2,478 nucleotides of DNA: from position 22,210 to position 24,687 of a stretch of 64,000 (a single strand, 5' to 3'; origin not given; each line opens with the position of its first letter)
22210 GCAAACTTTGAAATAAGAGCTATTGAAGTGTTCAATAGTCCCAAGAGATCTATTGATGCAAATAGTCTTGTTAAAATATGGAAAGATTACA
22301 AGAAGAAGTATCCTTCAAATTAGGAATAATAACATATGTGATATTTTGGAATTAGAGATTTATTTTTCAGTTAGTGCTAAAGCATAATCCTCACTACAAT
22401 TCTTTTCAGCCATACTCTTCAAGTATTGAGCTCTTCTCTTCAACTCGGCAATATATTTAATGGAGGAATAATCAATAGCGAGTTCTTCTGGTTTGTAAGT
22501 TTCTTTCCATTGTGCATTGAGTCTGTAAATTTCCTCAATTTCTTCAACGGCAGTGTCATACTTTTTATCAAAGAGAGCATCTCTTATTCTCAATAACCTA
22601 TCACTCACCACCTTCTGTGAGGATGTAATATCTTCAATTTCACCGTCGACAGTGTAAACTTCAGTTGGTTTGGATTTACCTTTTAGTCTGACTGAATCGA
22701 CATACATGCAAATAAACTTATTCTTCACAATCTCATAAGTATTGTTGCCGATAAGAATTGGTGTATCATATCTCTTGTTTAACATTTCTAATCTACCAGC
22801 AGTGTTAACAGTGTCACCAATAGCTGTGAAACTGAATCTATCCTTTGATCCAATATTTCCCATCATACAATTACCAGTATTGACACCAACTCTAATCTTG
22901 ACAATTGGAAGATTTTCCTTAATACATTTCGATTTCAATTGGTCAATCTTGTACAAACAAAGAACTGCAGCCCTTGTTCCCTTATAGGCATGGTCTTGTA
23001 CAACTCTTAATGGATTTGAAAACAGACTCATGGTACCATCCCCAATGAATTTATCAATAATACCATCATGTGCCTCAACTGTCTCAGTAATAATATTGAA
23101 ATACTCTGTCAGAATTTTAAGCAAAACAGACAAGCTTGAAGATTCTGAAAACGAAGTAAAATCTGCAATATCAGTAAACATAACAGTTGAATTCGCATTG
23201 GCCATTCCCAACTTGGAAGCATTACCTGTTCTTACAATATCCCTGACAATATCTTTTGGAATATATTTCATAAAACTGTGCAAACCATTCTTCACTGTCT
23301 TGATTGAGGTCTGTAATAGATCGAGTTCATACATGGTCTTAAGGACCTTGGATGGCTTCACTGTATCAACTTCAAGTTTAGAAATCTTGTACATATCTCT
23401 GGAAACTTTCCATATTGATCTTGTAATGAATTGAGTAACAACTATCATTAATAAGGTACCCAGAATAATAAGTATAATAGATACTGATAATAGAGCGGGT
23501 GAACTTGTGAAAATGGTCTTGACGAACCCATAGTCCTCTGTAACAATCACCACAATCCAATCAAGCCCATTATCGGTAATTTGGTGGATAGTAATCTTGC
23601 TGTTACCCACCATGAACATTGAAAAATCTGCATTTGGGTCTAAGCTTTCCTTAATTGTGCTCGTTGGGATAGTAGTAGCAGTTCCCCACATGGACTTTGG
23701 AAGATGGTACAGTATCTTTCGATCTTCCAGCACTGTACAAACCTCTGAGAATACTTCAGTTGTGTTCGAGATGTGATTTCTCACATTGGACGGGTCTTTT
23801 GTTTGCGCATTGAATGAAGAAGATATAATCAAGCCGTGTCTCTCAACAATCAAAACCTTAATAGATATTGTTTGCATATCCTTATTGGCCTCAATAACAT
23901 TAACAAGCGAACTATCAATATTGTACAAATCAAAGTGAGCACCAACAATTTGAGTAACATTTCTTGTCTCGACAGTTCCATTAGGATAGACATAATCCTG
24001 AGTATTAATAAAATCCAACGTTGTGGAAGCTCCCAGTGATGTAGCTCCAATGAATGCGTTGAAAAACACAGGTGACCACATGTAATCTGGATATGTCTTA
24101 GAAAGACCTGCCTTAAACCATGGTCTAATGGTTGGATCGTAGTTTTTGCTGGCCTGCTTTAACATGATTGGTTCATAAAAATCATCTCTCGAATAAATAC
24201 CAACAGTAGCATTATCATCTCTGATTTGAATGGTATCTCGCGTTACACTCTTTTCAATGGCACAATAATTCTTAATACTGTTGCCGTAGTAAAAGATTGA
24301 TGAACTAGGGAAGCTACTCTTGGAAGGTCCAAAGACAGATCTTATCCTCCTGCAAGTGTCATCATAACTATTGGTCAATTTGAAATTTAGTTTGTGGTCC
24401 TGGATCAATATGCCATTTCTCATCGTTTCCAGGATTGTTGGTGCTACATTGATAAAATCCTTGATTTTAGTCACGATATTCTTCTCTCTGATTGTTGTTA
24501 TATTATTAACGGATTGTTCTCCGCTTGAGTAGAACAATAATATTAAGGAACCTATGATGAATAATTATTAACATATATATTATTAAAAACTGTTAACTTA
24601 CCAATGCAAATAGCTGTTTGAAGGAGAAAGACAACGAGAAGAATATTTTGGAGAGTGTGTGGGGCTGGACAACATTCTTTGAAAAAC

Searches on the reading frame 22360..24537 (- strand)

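Call 3: search_protein_families(library=pfam, proteins=[window:22360-24537:-], max_evalue=1)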
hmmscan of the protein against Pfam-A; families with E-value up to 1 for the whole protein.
window:22360-24537:- (725 aa): 3 families
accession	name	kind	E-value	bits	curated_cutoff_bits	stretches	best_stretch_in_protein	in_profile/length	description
PF00211.25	Guanylate_cyc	-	2.5e-20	73.3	21.9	1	449-629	8-180/183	Adenylate and Guanylate cyclase catalytic domain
PF22673.2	MCP-like_PDC_1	-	0.0022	18.8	27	1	88-164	5-81/113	Methyl-accepting chemotaxis protein-like, first PDC sensor domain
PF17793.6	AHD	-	0.02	15.3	27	0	202-216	43-57/61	ANC1 homology domain (AHD)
